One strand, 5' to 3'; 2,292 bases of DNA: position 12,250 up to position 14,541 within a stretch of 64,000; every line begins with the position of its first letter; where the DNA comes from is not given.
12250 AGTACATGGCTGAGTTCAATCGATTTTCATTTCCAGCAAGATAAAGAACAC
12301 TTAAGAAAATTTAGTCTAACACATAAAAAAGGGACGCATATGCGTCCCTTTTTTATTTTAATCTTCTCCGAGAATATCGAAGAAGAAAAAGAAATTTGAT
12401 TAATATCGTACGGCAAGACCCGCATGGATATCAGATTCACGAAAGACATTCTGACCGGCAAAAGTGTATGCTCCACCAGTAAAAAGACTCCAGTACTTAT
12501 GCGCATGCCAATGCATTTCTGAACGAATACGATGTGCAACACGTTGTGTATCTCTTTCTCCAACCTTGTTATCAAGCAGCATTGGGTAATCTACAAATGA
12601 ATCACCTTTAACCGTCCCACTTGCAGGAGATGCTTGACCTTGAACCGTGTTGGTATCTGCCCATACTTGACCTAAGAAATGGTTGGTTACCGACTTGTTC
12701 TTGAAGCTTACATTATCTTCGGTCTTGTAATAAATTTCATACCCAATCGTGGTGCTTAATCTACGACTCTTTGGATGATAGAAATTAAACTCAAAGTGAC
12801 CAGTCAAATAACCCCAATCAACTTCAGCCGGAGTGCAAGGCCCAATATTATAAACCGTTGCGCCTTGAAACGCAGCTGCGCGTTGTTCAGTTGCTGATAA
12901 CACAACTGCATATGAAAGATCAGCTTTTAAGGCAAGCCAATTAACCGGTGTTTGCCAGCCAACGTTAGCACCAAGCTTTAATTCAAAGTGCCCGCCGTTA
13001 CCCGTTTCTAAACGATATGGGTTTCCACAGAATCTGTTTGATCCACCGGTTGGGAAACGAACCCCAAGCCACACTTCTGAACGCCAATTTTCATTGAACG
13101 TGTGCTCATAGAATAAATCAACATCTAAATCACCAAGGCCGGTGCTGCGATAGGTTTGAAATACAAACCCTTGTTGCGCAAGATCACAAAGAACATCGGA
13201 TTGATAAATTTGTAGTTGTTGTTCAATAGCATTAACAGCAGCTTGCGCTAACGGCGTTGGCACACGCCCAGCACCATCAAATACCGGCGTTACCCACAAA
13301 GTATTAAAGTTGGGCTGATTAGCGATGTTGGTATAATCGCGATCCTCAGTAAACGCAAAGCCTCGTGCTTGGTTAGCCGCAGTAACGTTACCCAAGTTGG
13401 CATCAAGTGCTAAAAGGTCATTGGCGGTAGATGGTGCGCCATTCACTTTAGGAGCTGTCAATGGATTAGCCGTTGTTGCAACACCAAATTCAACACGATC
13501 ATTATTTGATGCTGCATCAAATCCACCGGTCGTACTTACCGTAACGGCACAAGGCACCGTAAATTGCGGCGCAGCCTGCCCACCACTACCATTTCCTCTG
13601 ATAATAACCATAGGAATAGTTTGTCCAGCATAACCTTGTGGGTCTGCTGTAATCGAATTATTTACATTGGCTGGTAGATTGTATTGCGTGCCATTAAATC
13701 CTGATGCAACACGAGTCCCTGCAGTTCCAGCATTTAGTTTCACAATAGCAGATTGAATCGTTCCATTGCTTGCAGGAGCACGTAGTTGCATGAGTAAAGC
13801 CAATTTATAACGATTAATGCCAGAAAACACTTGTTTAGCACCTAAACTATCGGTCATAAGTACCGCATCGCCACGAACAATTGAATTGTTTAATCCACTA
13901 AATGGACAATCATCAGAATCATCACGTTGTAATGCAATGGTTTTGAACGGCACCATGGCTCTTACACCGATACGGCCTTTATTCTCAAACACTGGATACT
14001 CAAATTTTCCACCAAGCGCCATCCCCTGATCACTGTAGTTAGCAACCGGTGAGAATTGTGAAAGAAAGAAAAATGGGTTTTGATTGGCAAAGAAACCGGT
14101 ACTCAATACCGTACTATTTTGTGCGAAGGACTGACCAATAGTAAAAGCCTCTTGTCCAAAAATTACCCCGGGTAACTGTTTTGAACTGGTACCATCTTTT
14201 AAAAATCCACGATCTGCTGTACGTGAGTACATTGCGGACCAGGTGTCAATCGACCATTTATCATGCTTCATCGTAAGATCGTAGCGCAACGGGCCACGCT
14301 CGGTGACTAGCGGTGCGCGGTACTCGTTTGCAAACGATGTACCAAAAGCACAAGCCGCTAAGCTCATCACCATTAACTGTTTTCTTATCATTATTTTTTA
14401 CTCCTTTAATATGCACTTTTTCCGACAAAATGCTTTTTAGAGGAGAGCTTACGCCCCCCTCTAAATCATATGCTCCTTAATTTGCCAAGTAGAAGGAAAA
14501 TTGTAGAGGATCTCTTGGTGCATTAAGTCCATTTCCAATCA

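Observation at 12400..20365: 1962-aa secreted giant protein co-oriented with a 663-aa outer-membrane barrel: candidate surface-layer/adhesin plus anchor or exporter pair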

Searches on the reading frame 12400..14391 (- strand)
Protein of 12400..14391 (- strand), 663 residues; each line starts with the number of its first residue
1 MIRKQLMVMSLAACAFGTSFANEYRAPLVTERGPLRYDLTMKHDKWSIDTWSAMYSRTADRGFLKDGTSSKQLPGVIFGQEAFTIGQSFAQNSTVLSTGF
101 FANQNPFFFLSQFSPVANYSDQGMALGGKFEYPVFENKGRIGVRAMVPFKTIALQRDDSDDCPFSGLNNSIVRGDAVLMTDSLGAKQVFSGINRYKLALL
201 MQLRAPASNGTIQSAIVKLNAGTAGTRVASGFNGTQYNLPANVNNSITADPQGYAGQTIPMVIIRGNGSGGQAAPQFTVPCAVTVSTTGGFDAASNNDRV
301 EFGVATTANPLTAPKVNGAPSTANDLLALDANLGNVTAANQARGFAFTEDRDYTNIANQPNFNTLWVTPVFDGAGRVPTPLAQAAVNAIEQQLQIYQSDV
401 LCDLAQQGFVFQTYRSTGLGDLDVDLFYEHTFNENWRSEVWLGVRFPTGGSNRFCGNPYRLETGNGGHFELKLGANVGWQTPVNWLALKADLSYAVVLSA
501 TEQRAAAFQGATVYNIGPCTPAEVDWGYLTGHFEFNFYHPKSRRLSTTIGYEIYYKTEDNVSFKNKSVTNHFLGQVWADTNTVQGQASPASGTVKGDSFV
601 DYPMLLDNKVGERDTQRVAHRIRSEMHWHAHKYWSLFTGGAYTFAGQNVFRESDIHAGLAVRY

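Call 6: search_protein_families(library=pfam, proteins=[window:12400-14391:-], max_evalue=1)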
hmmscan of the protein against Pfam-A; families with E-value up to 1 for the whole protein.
window:12400-14391:- (663 aa): 0 families

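Call 7: search_protein_families(library=ncbifam, proteins=[window:12400-14391:-], max_evalue=1)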
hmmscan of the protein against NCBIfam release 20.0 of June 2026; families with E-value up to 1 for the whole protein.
window:12400-14391:- (663 aa): 0 families

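Call 14: find_homologous_proteins(query=window:12400-14391:-)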
Query window:12400-14391:- (663 aa): 23 proteins with E <= 0.001 among 8000 candidates.
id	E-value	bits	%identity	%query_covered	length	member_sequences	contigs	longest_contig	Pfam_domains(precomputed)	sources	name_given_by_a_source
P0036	0.0e+0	1534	100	100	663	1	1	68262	-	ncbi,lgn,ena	-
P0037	2.7e-290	982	64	100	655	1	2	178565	-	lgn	-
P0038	3.0e-250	850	58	100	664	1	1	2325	-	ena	-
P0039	4.0e-249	846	58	100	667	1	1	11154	-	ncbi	-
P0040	1.6e-220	752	52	100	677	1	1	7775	-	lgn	-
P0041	1.4e-157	544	43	100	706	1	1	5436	-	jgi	jgi:hypothetical protein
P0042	4.1e-154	532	39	100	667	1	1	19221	-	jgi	jgi:hypothetical protein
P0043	6.0e-126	439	36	97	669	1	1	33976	-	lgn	-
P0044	5.5e-111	390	46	44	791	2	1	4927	-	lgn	-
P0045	1.8e-106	375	33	100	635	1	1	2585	-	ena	-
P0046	7.4e-103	363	46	41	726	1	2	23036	-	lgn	-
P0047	1.8e-102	362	34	97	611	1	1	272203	-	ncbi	-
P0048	3.3e-101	358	34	100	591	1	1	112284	-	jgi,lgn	jgi:hypothetical protein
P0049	4.1e-100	354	41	46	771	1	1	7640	-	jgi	-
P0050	6.2e-100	353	46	42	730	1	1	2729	-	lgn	-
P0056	1.5e-92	329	34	58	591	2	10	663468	-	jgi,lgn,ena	jgi:hypothetical protein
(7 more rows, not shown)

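Call 25: search_solved_structures(query=A2, max_evalue=10)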
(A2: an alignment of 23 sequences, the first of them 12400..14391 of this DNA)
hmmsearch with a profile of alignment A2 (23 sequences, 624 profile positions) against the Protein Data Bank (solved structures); distinct sequences matched with E-value up to 10: 0.

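Call 34: predict_structure(alignment_id=A2)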
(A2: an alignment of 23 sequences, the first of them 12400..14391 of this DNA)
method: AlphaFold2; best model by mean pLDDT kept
length: 663 residues; sequences in the alignment: 23
mean_pLDDT: 78.7   pTM: 0.76
mean pLDDT of the five models: 78.7, 77.5, 77.1, 76.9, 76.1
residues with pLDDT >= 90: 165; 70-90: 345; 50-70: 108; < 50: 45
segments of 3 or more residues with pLDDT < 50: 1-21, 304-321
pLDDT, mean of each block of 10 residues (from residue 1): 35 32 71 71 79 94 91 90 89 81 86 85 93 87 92 77 59 74 65 86 85 81 73 74 58 59 74 55 58 58 48 39 68 84 78 84 85 72 86 78 80 86 91 87 81 68 79 91 87 85 87 88 88 90 88 91 90 88 72 83 91 90 92 90 94 94 88
secondary structure, 60 per line:
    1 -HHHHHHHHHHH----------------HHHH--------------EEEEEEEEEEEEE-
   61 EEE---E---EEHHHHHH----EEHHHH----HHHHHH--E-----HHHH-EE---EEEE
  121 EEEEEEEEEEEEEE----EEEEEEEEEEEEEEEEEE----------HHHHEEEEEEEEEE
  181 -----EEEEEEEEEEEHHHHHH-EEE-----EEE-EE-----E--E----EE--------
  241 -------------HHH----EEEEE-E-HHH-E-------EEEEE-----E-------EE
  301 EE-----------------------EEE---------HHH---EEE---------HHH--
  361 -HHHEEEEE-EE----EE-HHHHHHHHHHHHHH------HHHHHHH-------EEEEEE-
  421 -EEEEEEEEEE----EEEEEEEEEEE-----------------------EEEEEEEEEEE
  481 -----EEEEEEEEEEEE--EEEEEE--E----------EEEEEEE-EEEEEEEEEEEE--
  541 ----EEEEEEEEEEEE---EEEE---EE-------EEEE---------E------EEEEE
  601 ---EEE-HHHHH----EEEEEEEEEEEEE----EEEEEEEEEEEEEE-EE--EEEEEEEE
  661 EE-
elements in order: H2-12 H29-32 E47-59 E61-63 H73-78 H85-88 H93-98 H107-110 E117-134 E139-156 H167-170 E171-180 E186-196 H197-202 E204-206 E212-214 E261-265 E281-285 E299-302 E326-328 E344-346 E365-369 H380-393 H400-406 E414-419 E422-431 E436-446 E470-480 E486-497 E500-505 E519-525 E527-538 E545-556 E560-563 E576-579 E596-600 E604-606 H608-612 E617-629 E634-647 E653-662

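Call 42: search_protein_families(library=pfam, alignment_id=A2, max_evalue=1)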
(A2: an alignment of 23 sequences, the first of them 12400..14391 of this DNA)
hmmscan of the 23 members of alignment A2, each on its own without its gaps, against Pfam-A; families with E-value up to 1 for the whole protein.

A. member 1, window:12400-14391:- (663 aa): 0 families

B. families by the number of members that match (of 23 scanned): 4 families
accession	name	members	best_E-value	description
PF24197.1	DUF7422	1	0.0073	Family of unknown function (DUF7422)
PF13454.12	NAD_binding_9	1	0.01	FAD-NAD(P)-binding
PF17164.10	DUF5122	1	0.16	Domain of unknown function (DUF5122) beta-propeller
PF06115.17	DUF956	1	0.18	Domain of unknown function (DUF956)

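Call 99: find_encoding_contigs(protein=P0056, flank=10000, max_places=2)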
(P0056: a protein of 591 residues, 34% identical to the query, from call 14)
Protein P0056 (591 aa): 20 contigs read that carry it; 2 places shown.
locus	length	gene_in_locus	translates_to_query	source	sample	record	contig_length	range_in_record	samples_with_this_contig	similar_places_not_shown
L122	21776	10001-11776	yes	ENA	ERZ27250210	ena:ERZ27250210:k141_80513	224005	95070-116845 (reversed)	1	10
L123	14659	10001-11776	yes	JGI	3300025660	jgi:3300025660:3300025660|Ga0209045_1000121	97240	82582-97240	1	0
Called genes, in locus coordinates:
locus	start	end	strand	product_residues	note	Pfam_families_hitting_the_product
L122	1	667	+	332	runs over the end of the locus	PF01210:NAD_Gly3P_dh_N, PF02558:ApbA (faint), PF03807:F420_oxidored (weak), PF07479:NAD_Gly3P_dh_C, PF20618:GPD_NAD_C_bact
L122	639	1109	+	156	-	-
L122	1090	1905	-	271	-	PF03772:Competence (weak)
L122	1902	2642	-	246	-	PF13177:DNA_pol3_delta2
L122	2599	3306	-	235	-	PF01712:dNK, PF13238:AAA_18 (faint), PF02223:Thymidylate_kin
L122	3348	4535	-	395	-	PF01041:DegT_DnrJ_EryC1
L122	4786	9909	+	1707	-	-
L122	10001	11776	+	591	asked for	-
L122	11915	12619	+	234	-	-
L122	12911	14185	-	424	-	PF00324:AA_permease, PF13520:AA_permease_2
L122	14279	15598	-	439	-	PF00324:AA_permease, PF13520:AA_permease_2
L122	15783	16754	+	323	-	-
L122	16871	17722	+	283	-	PF13624:SurA_N_3 (weak), PF13145:Rotamase_2 (weak)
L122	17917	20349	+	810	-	PF00133:tRNA-synt_1, PF09334:tRNA-synt_1g, PF13603:tRNA-synt_1_2 (weak), PF08264:Anticodon_1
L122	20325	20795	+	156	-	PF02130:YbeY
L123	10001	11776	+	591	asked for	-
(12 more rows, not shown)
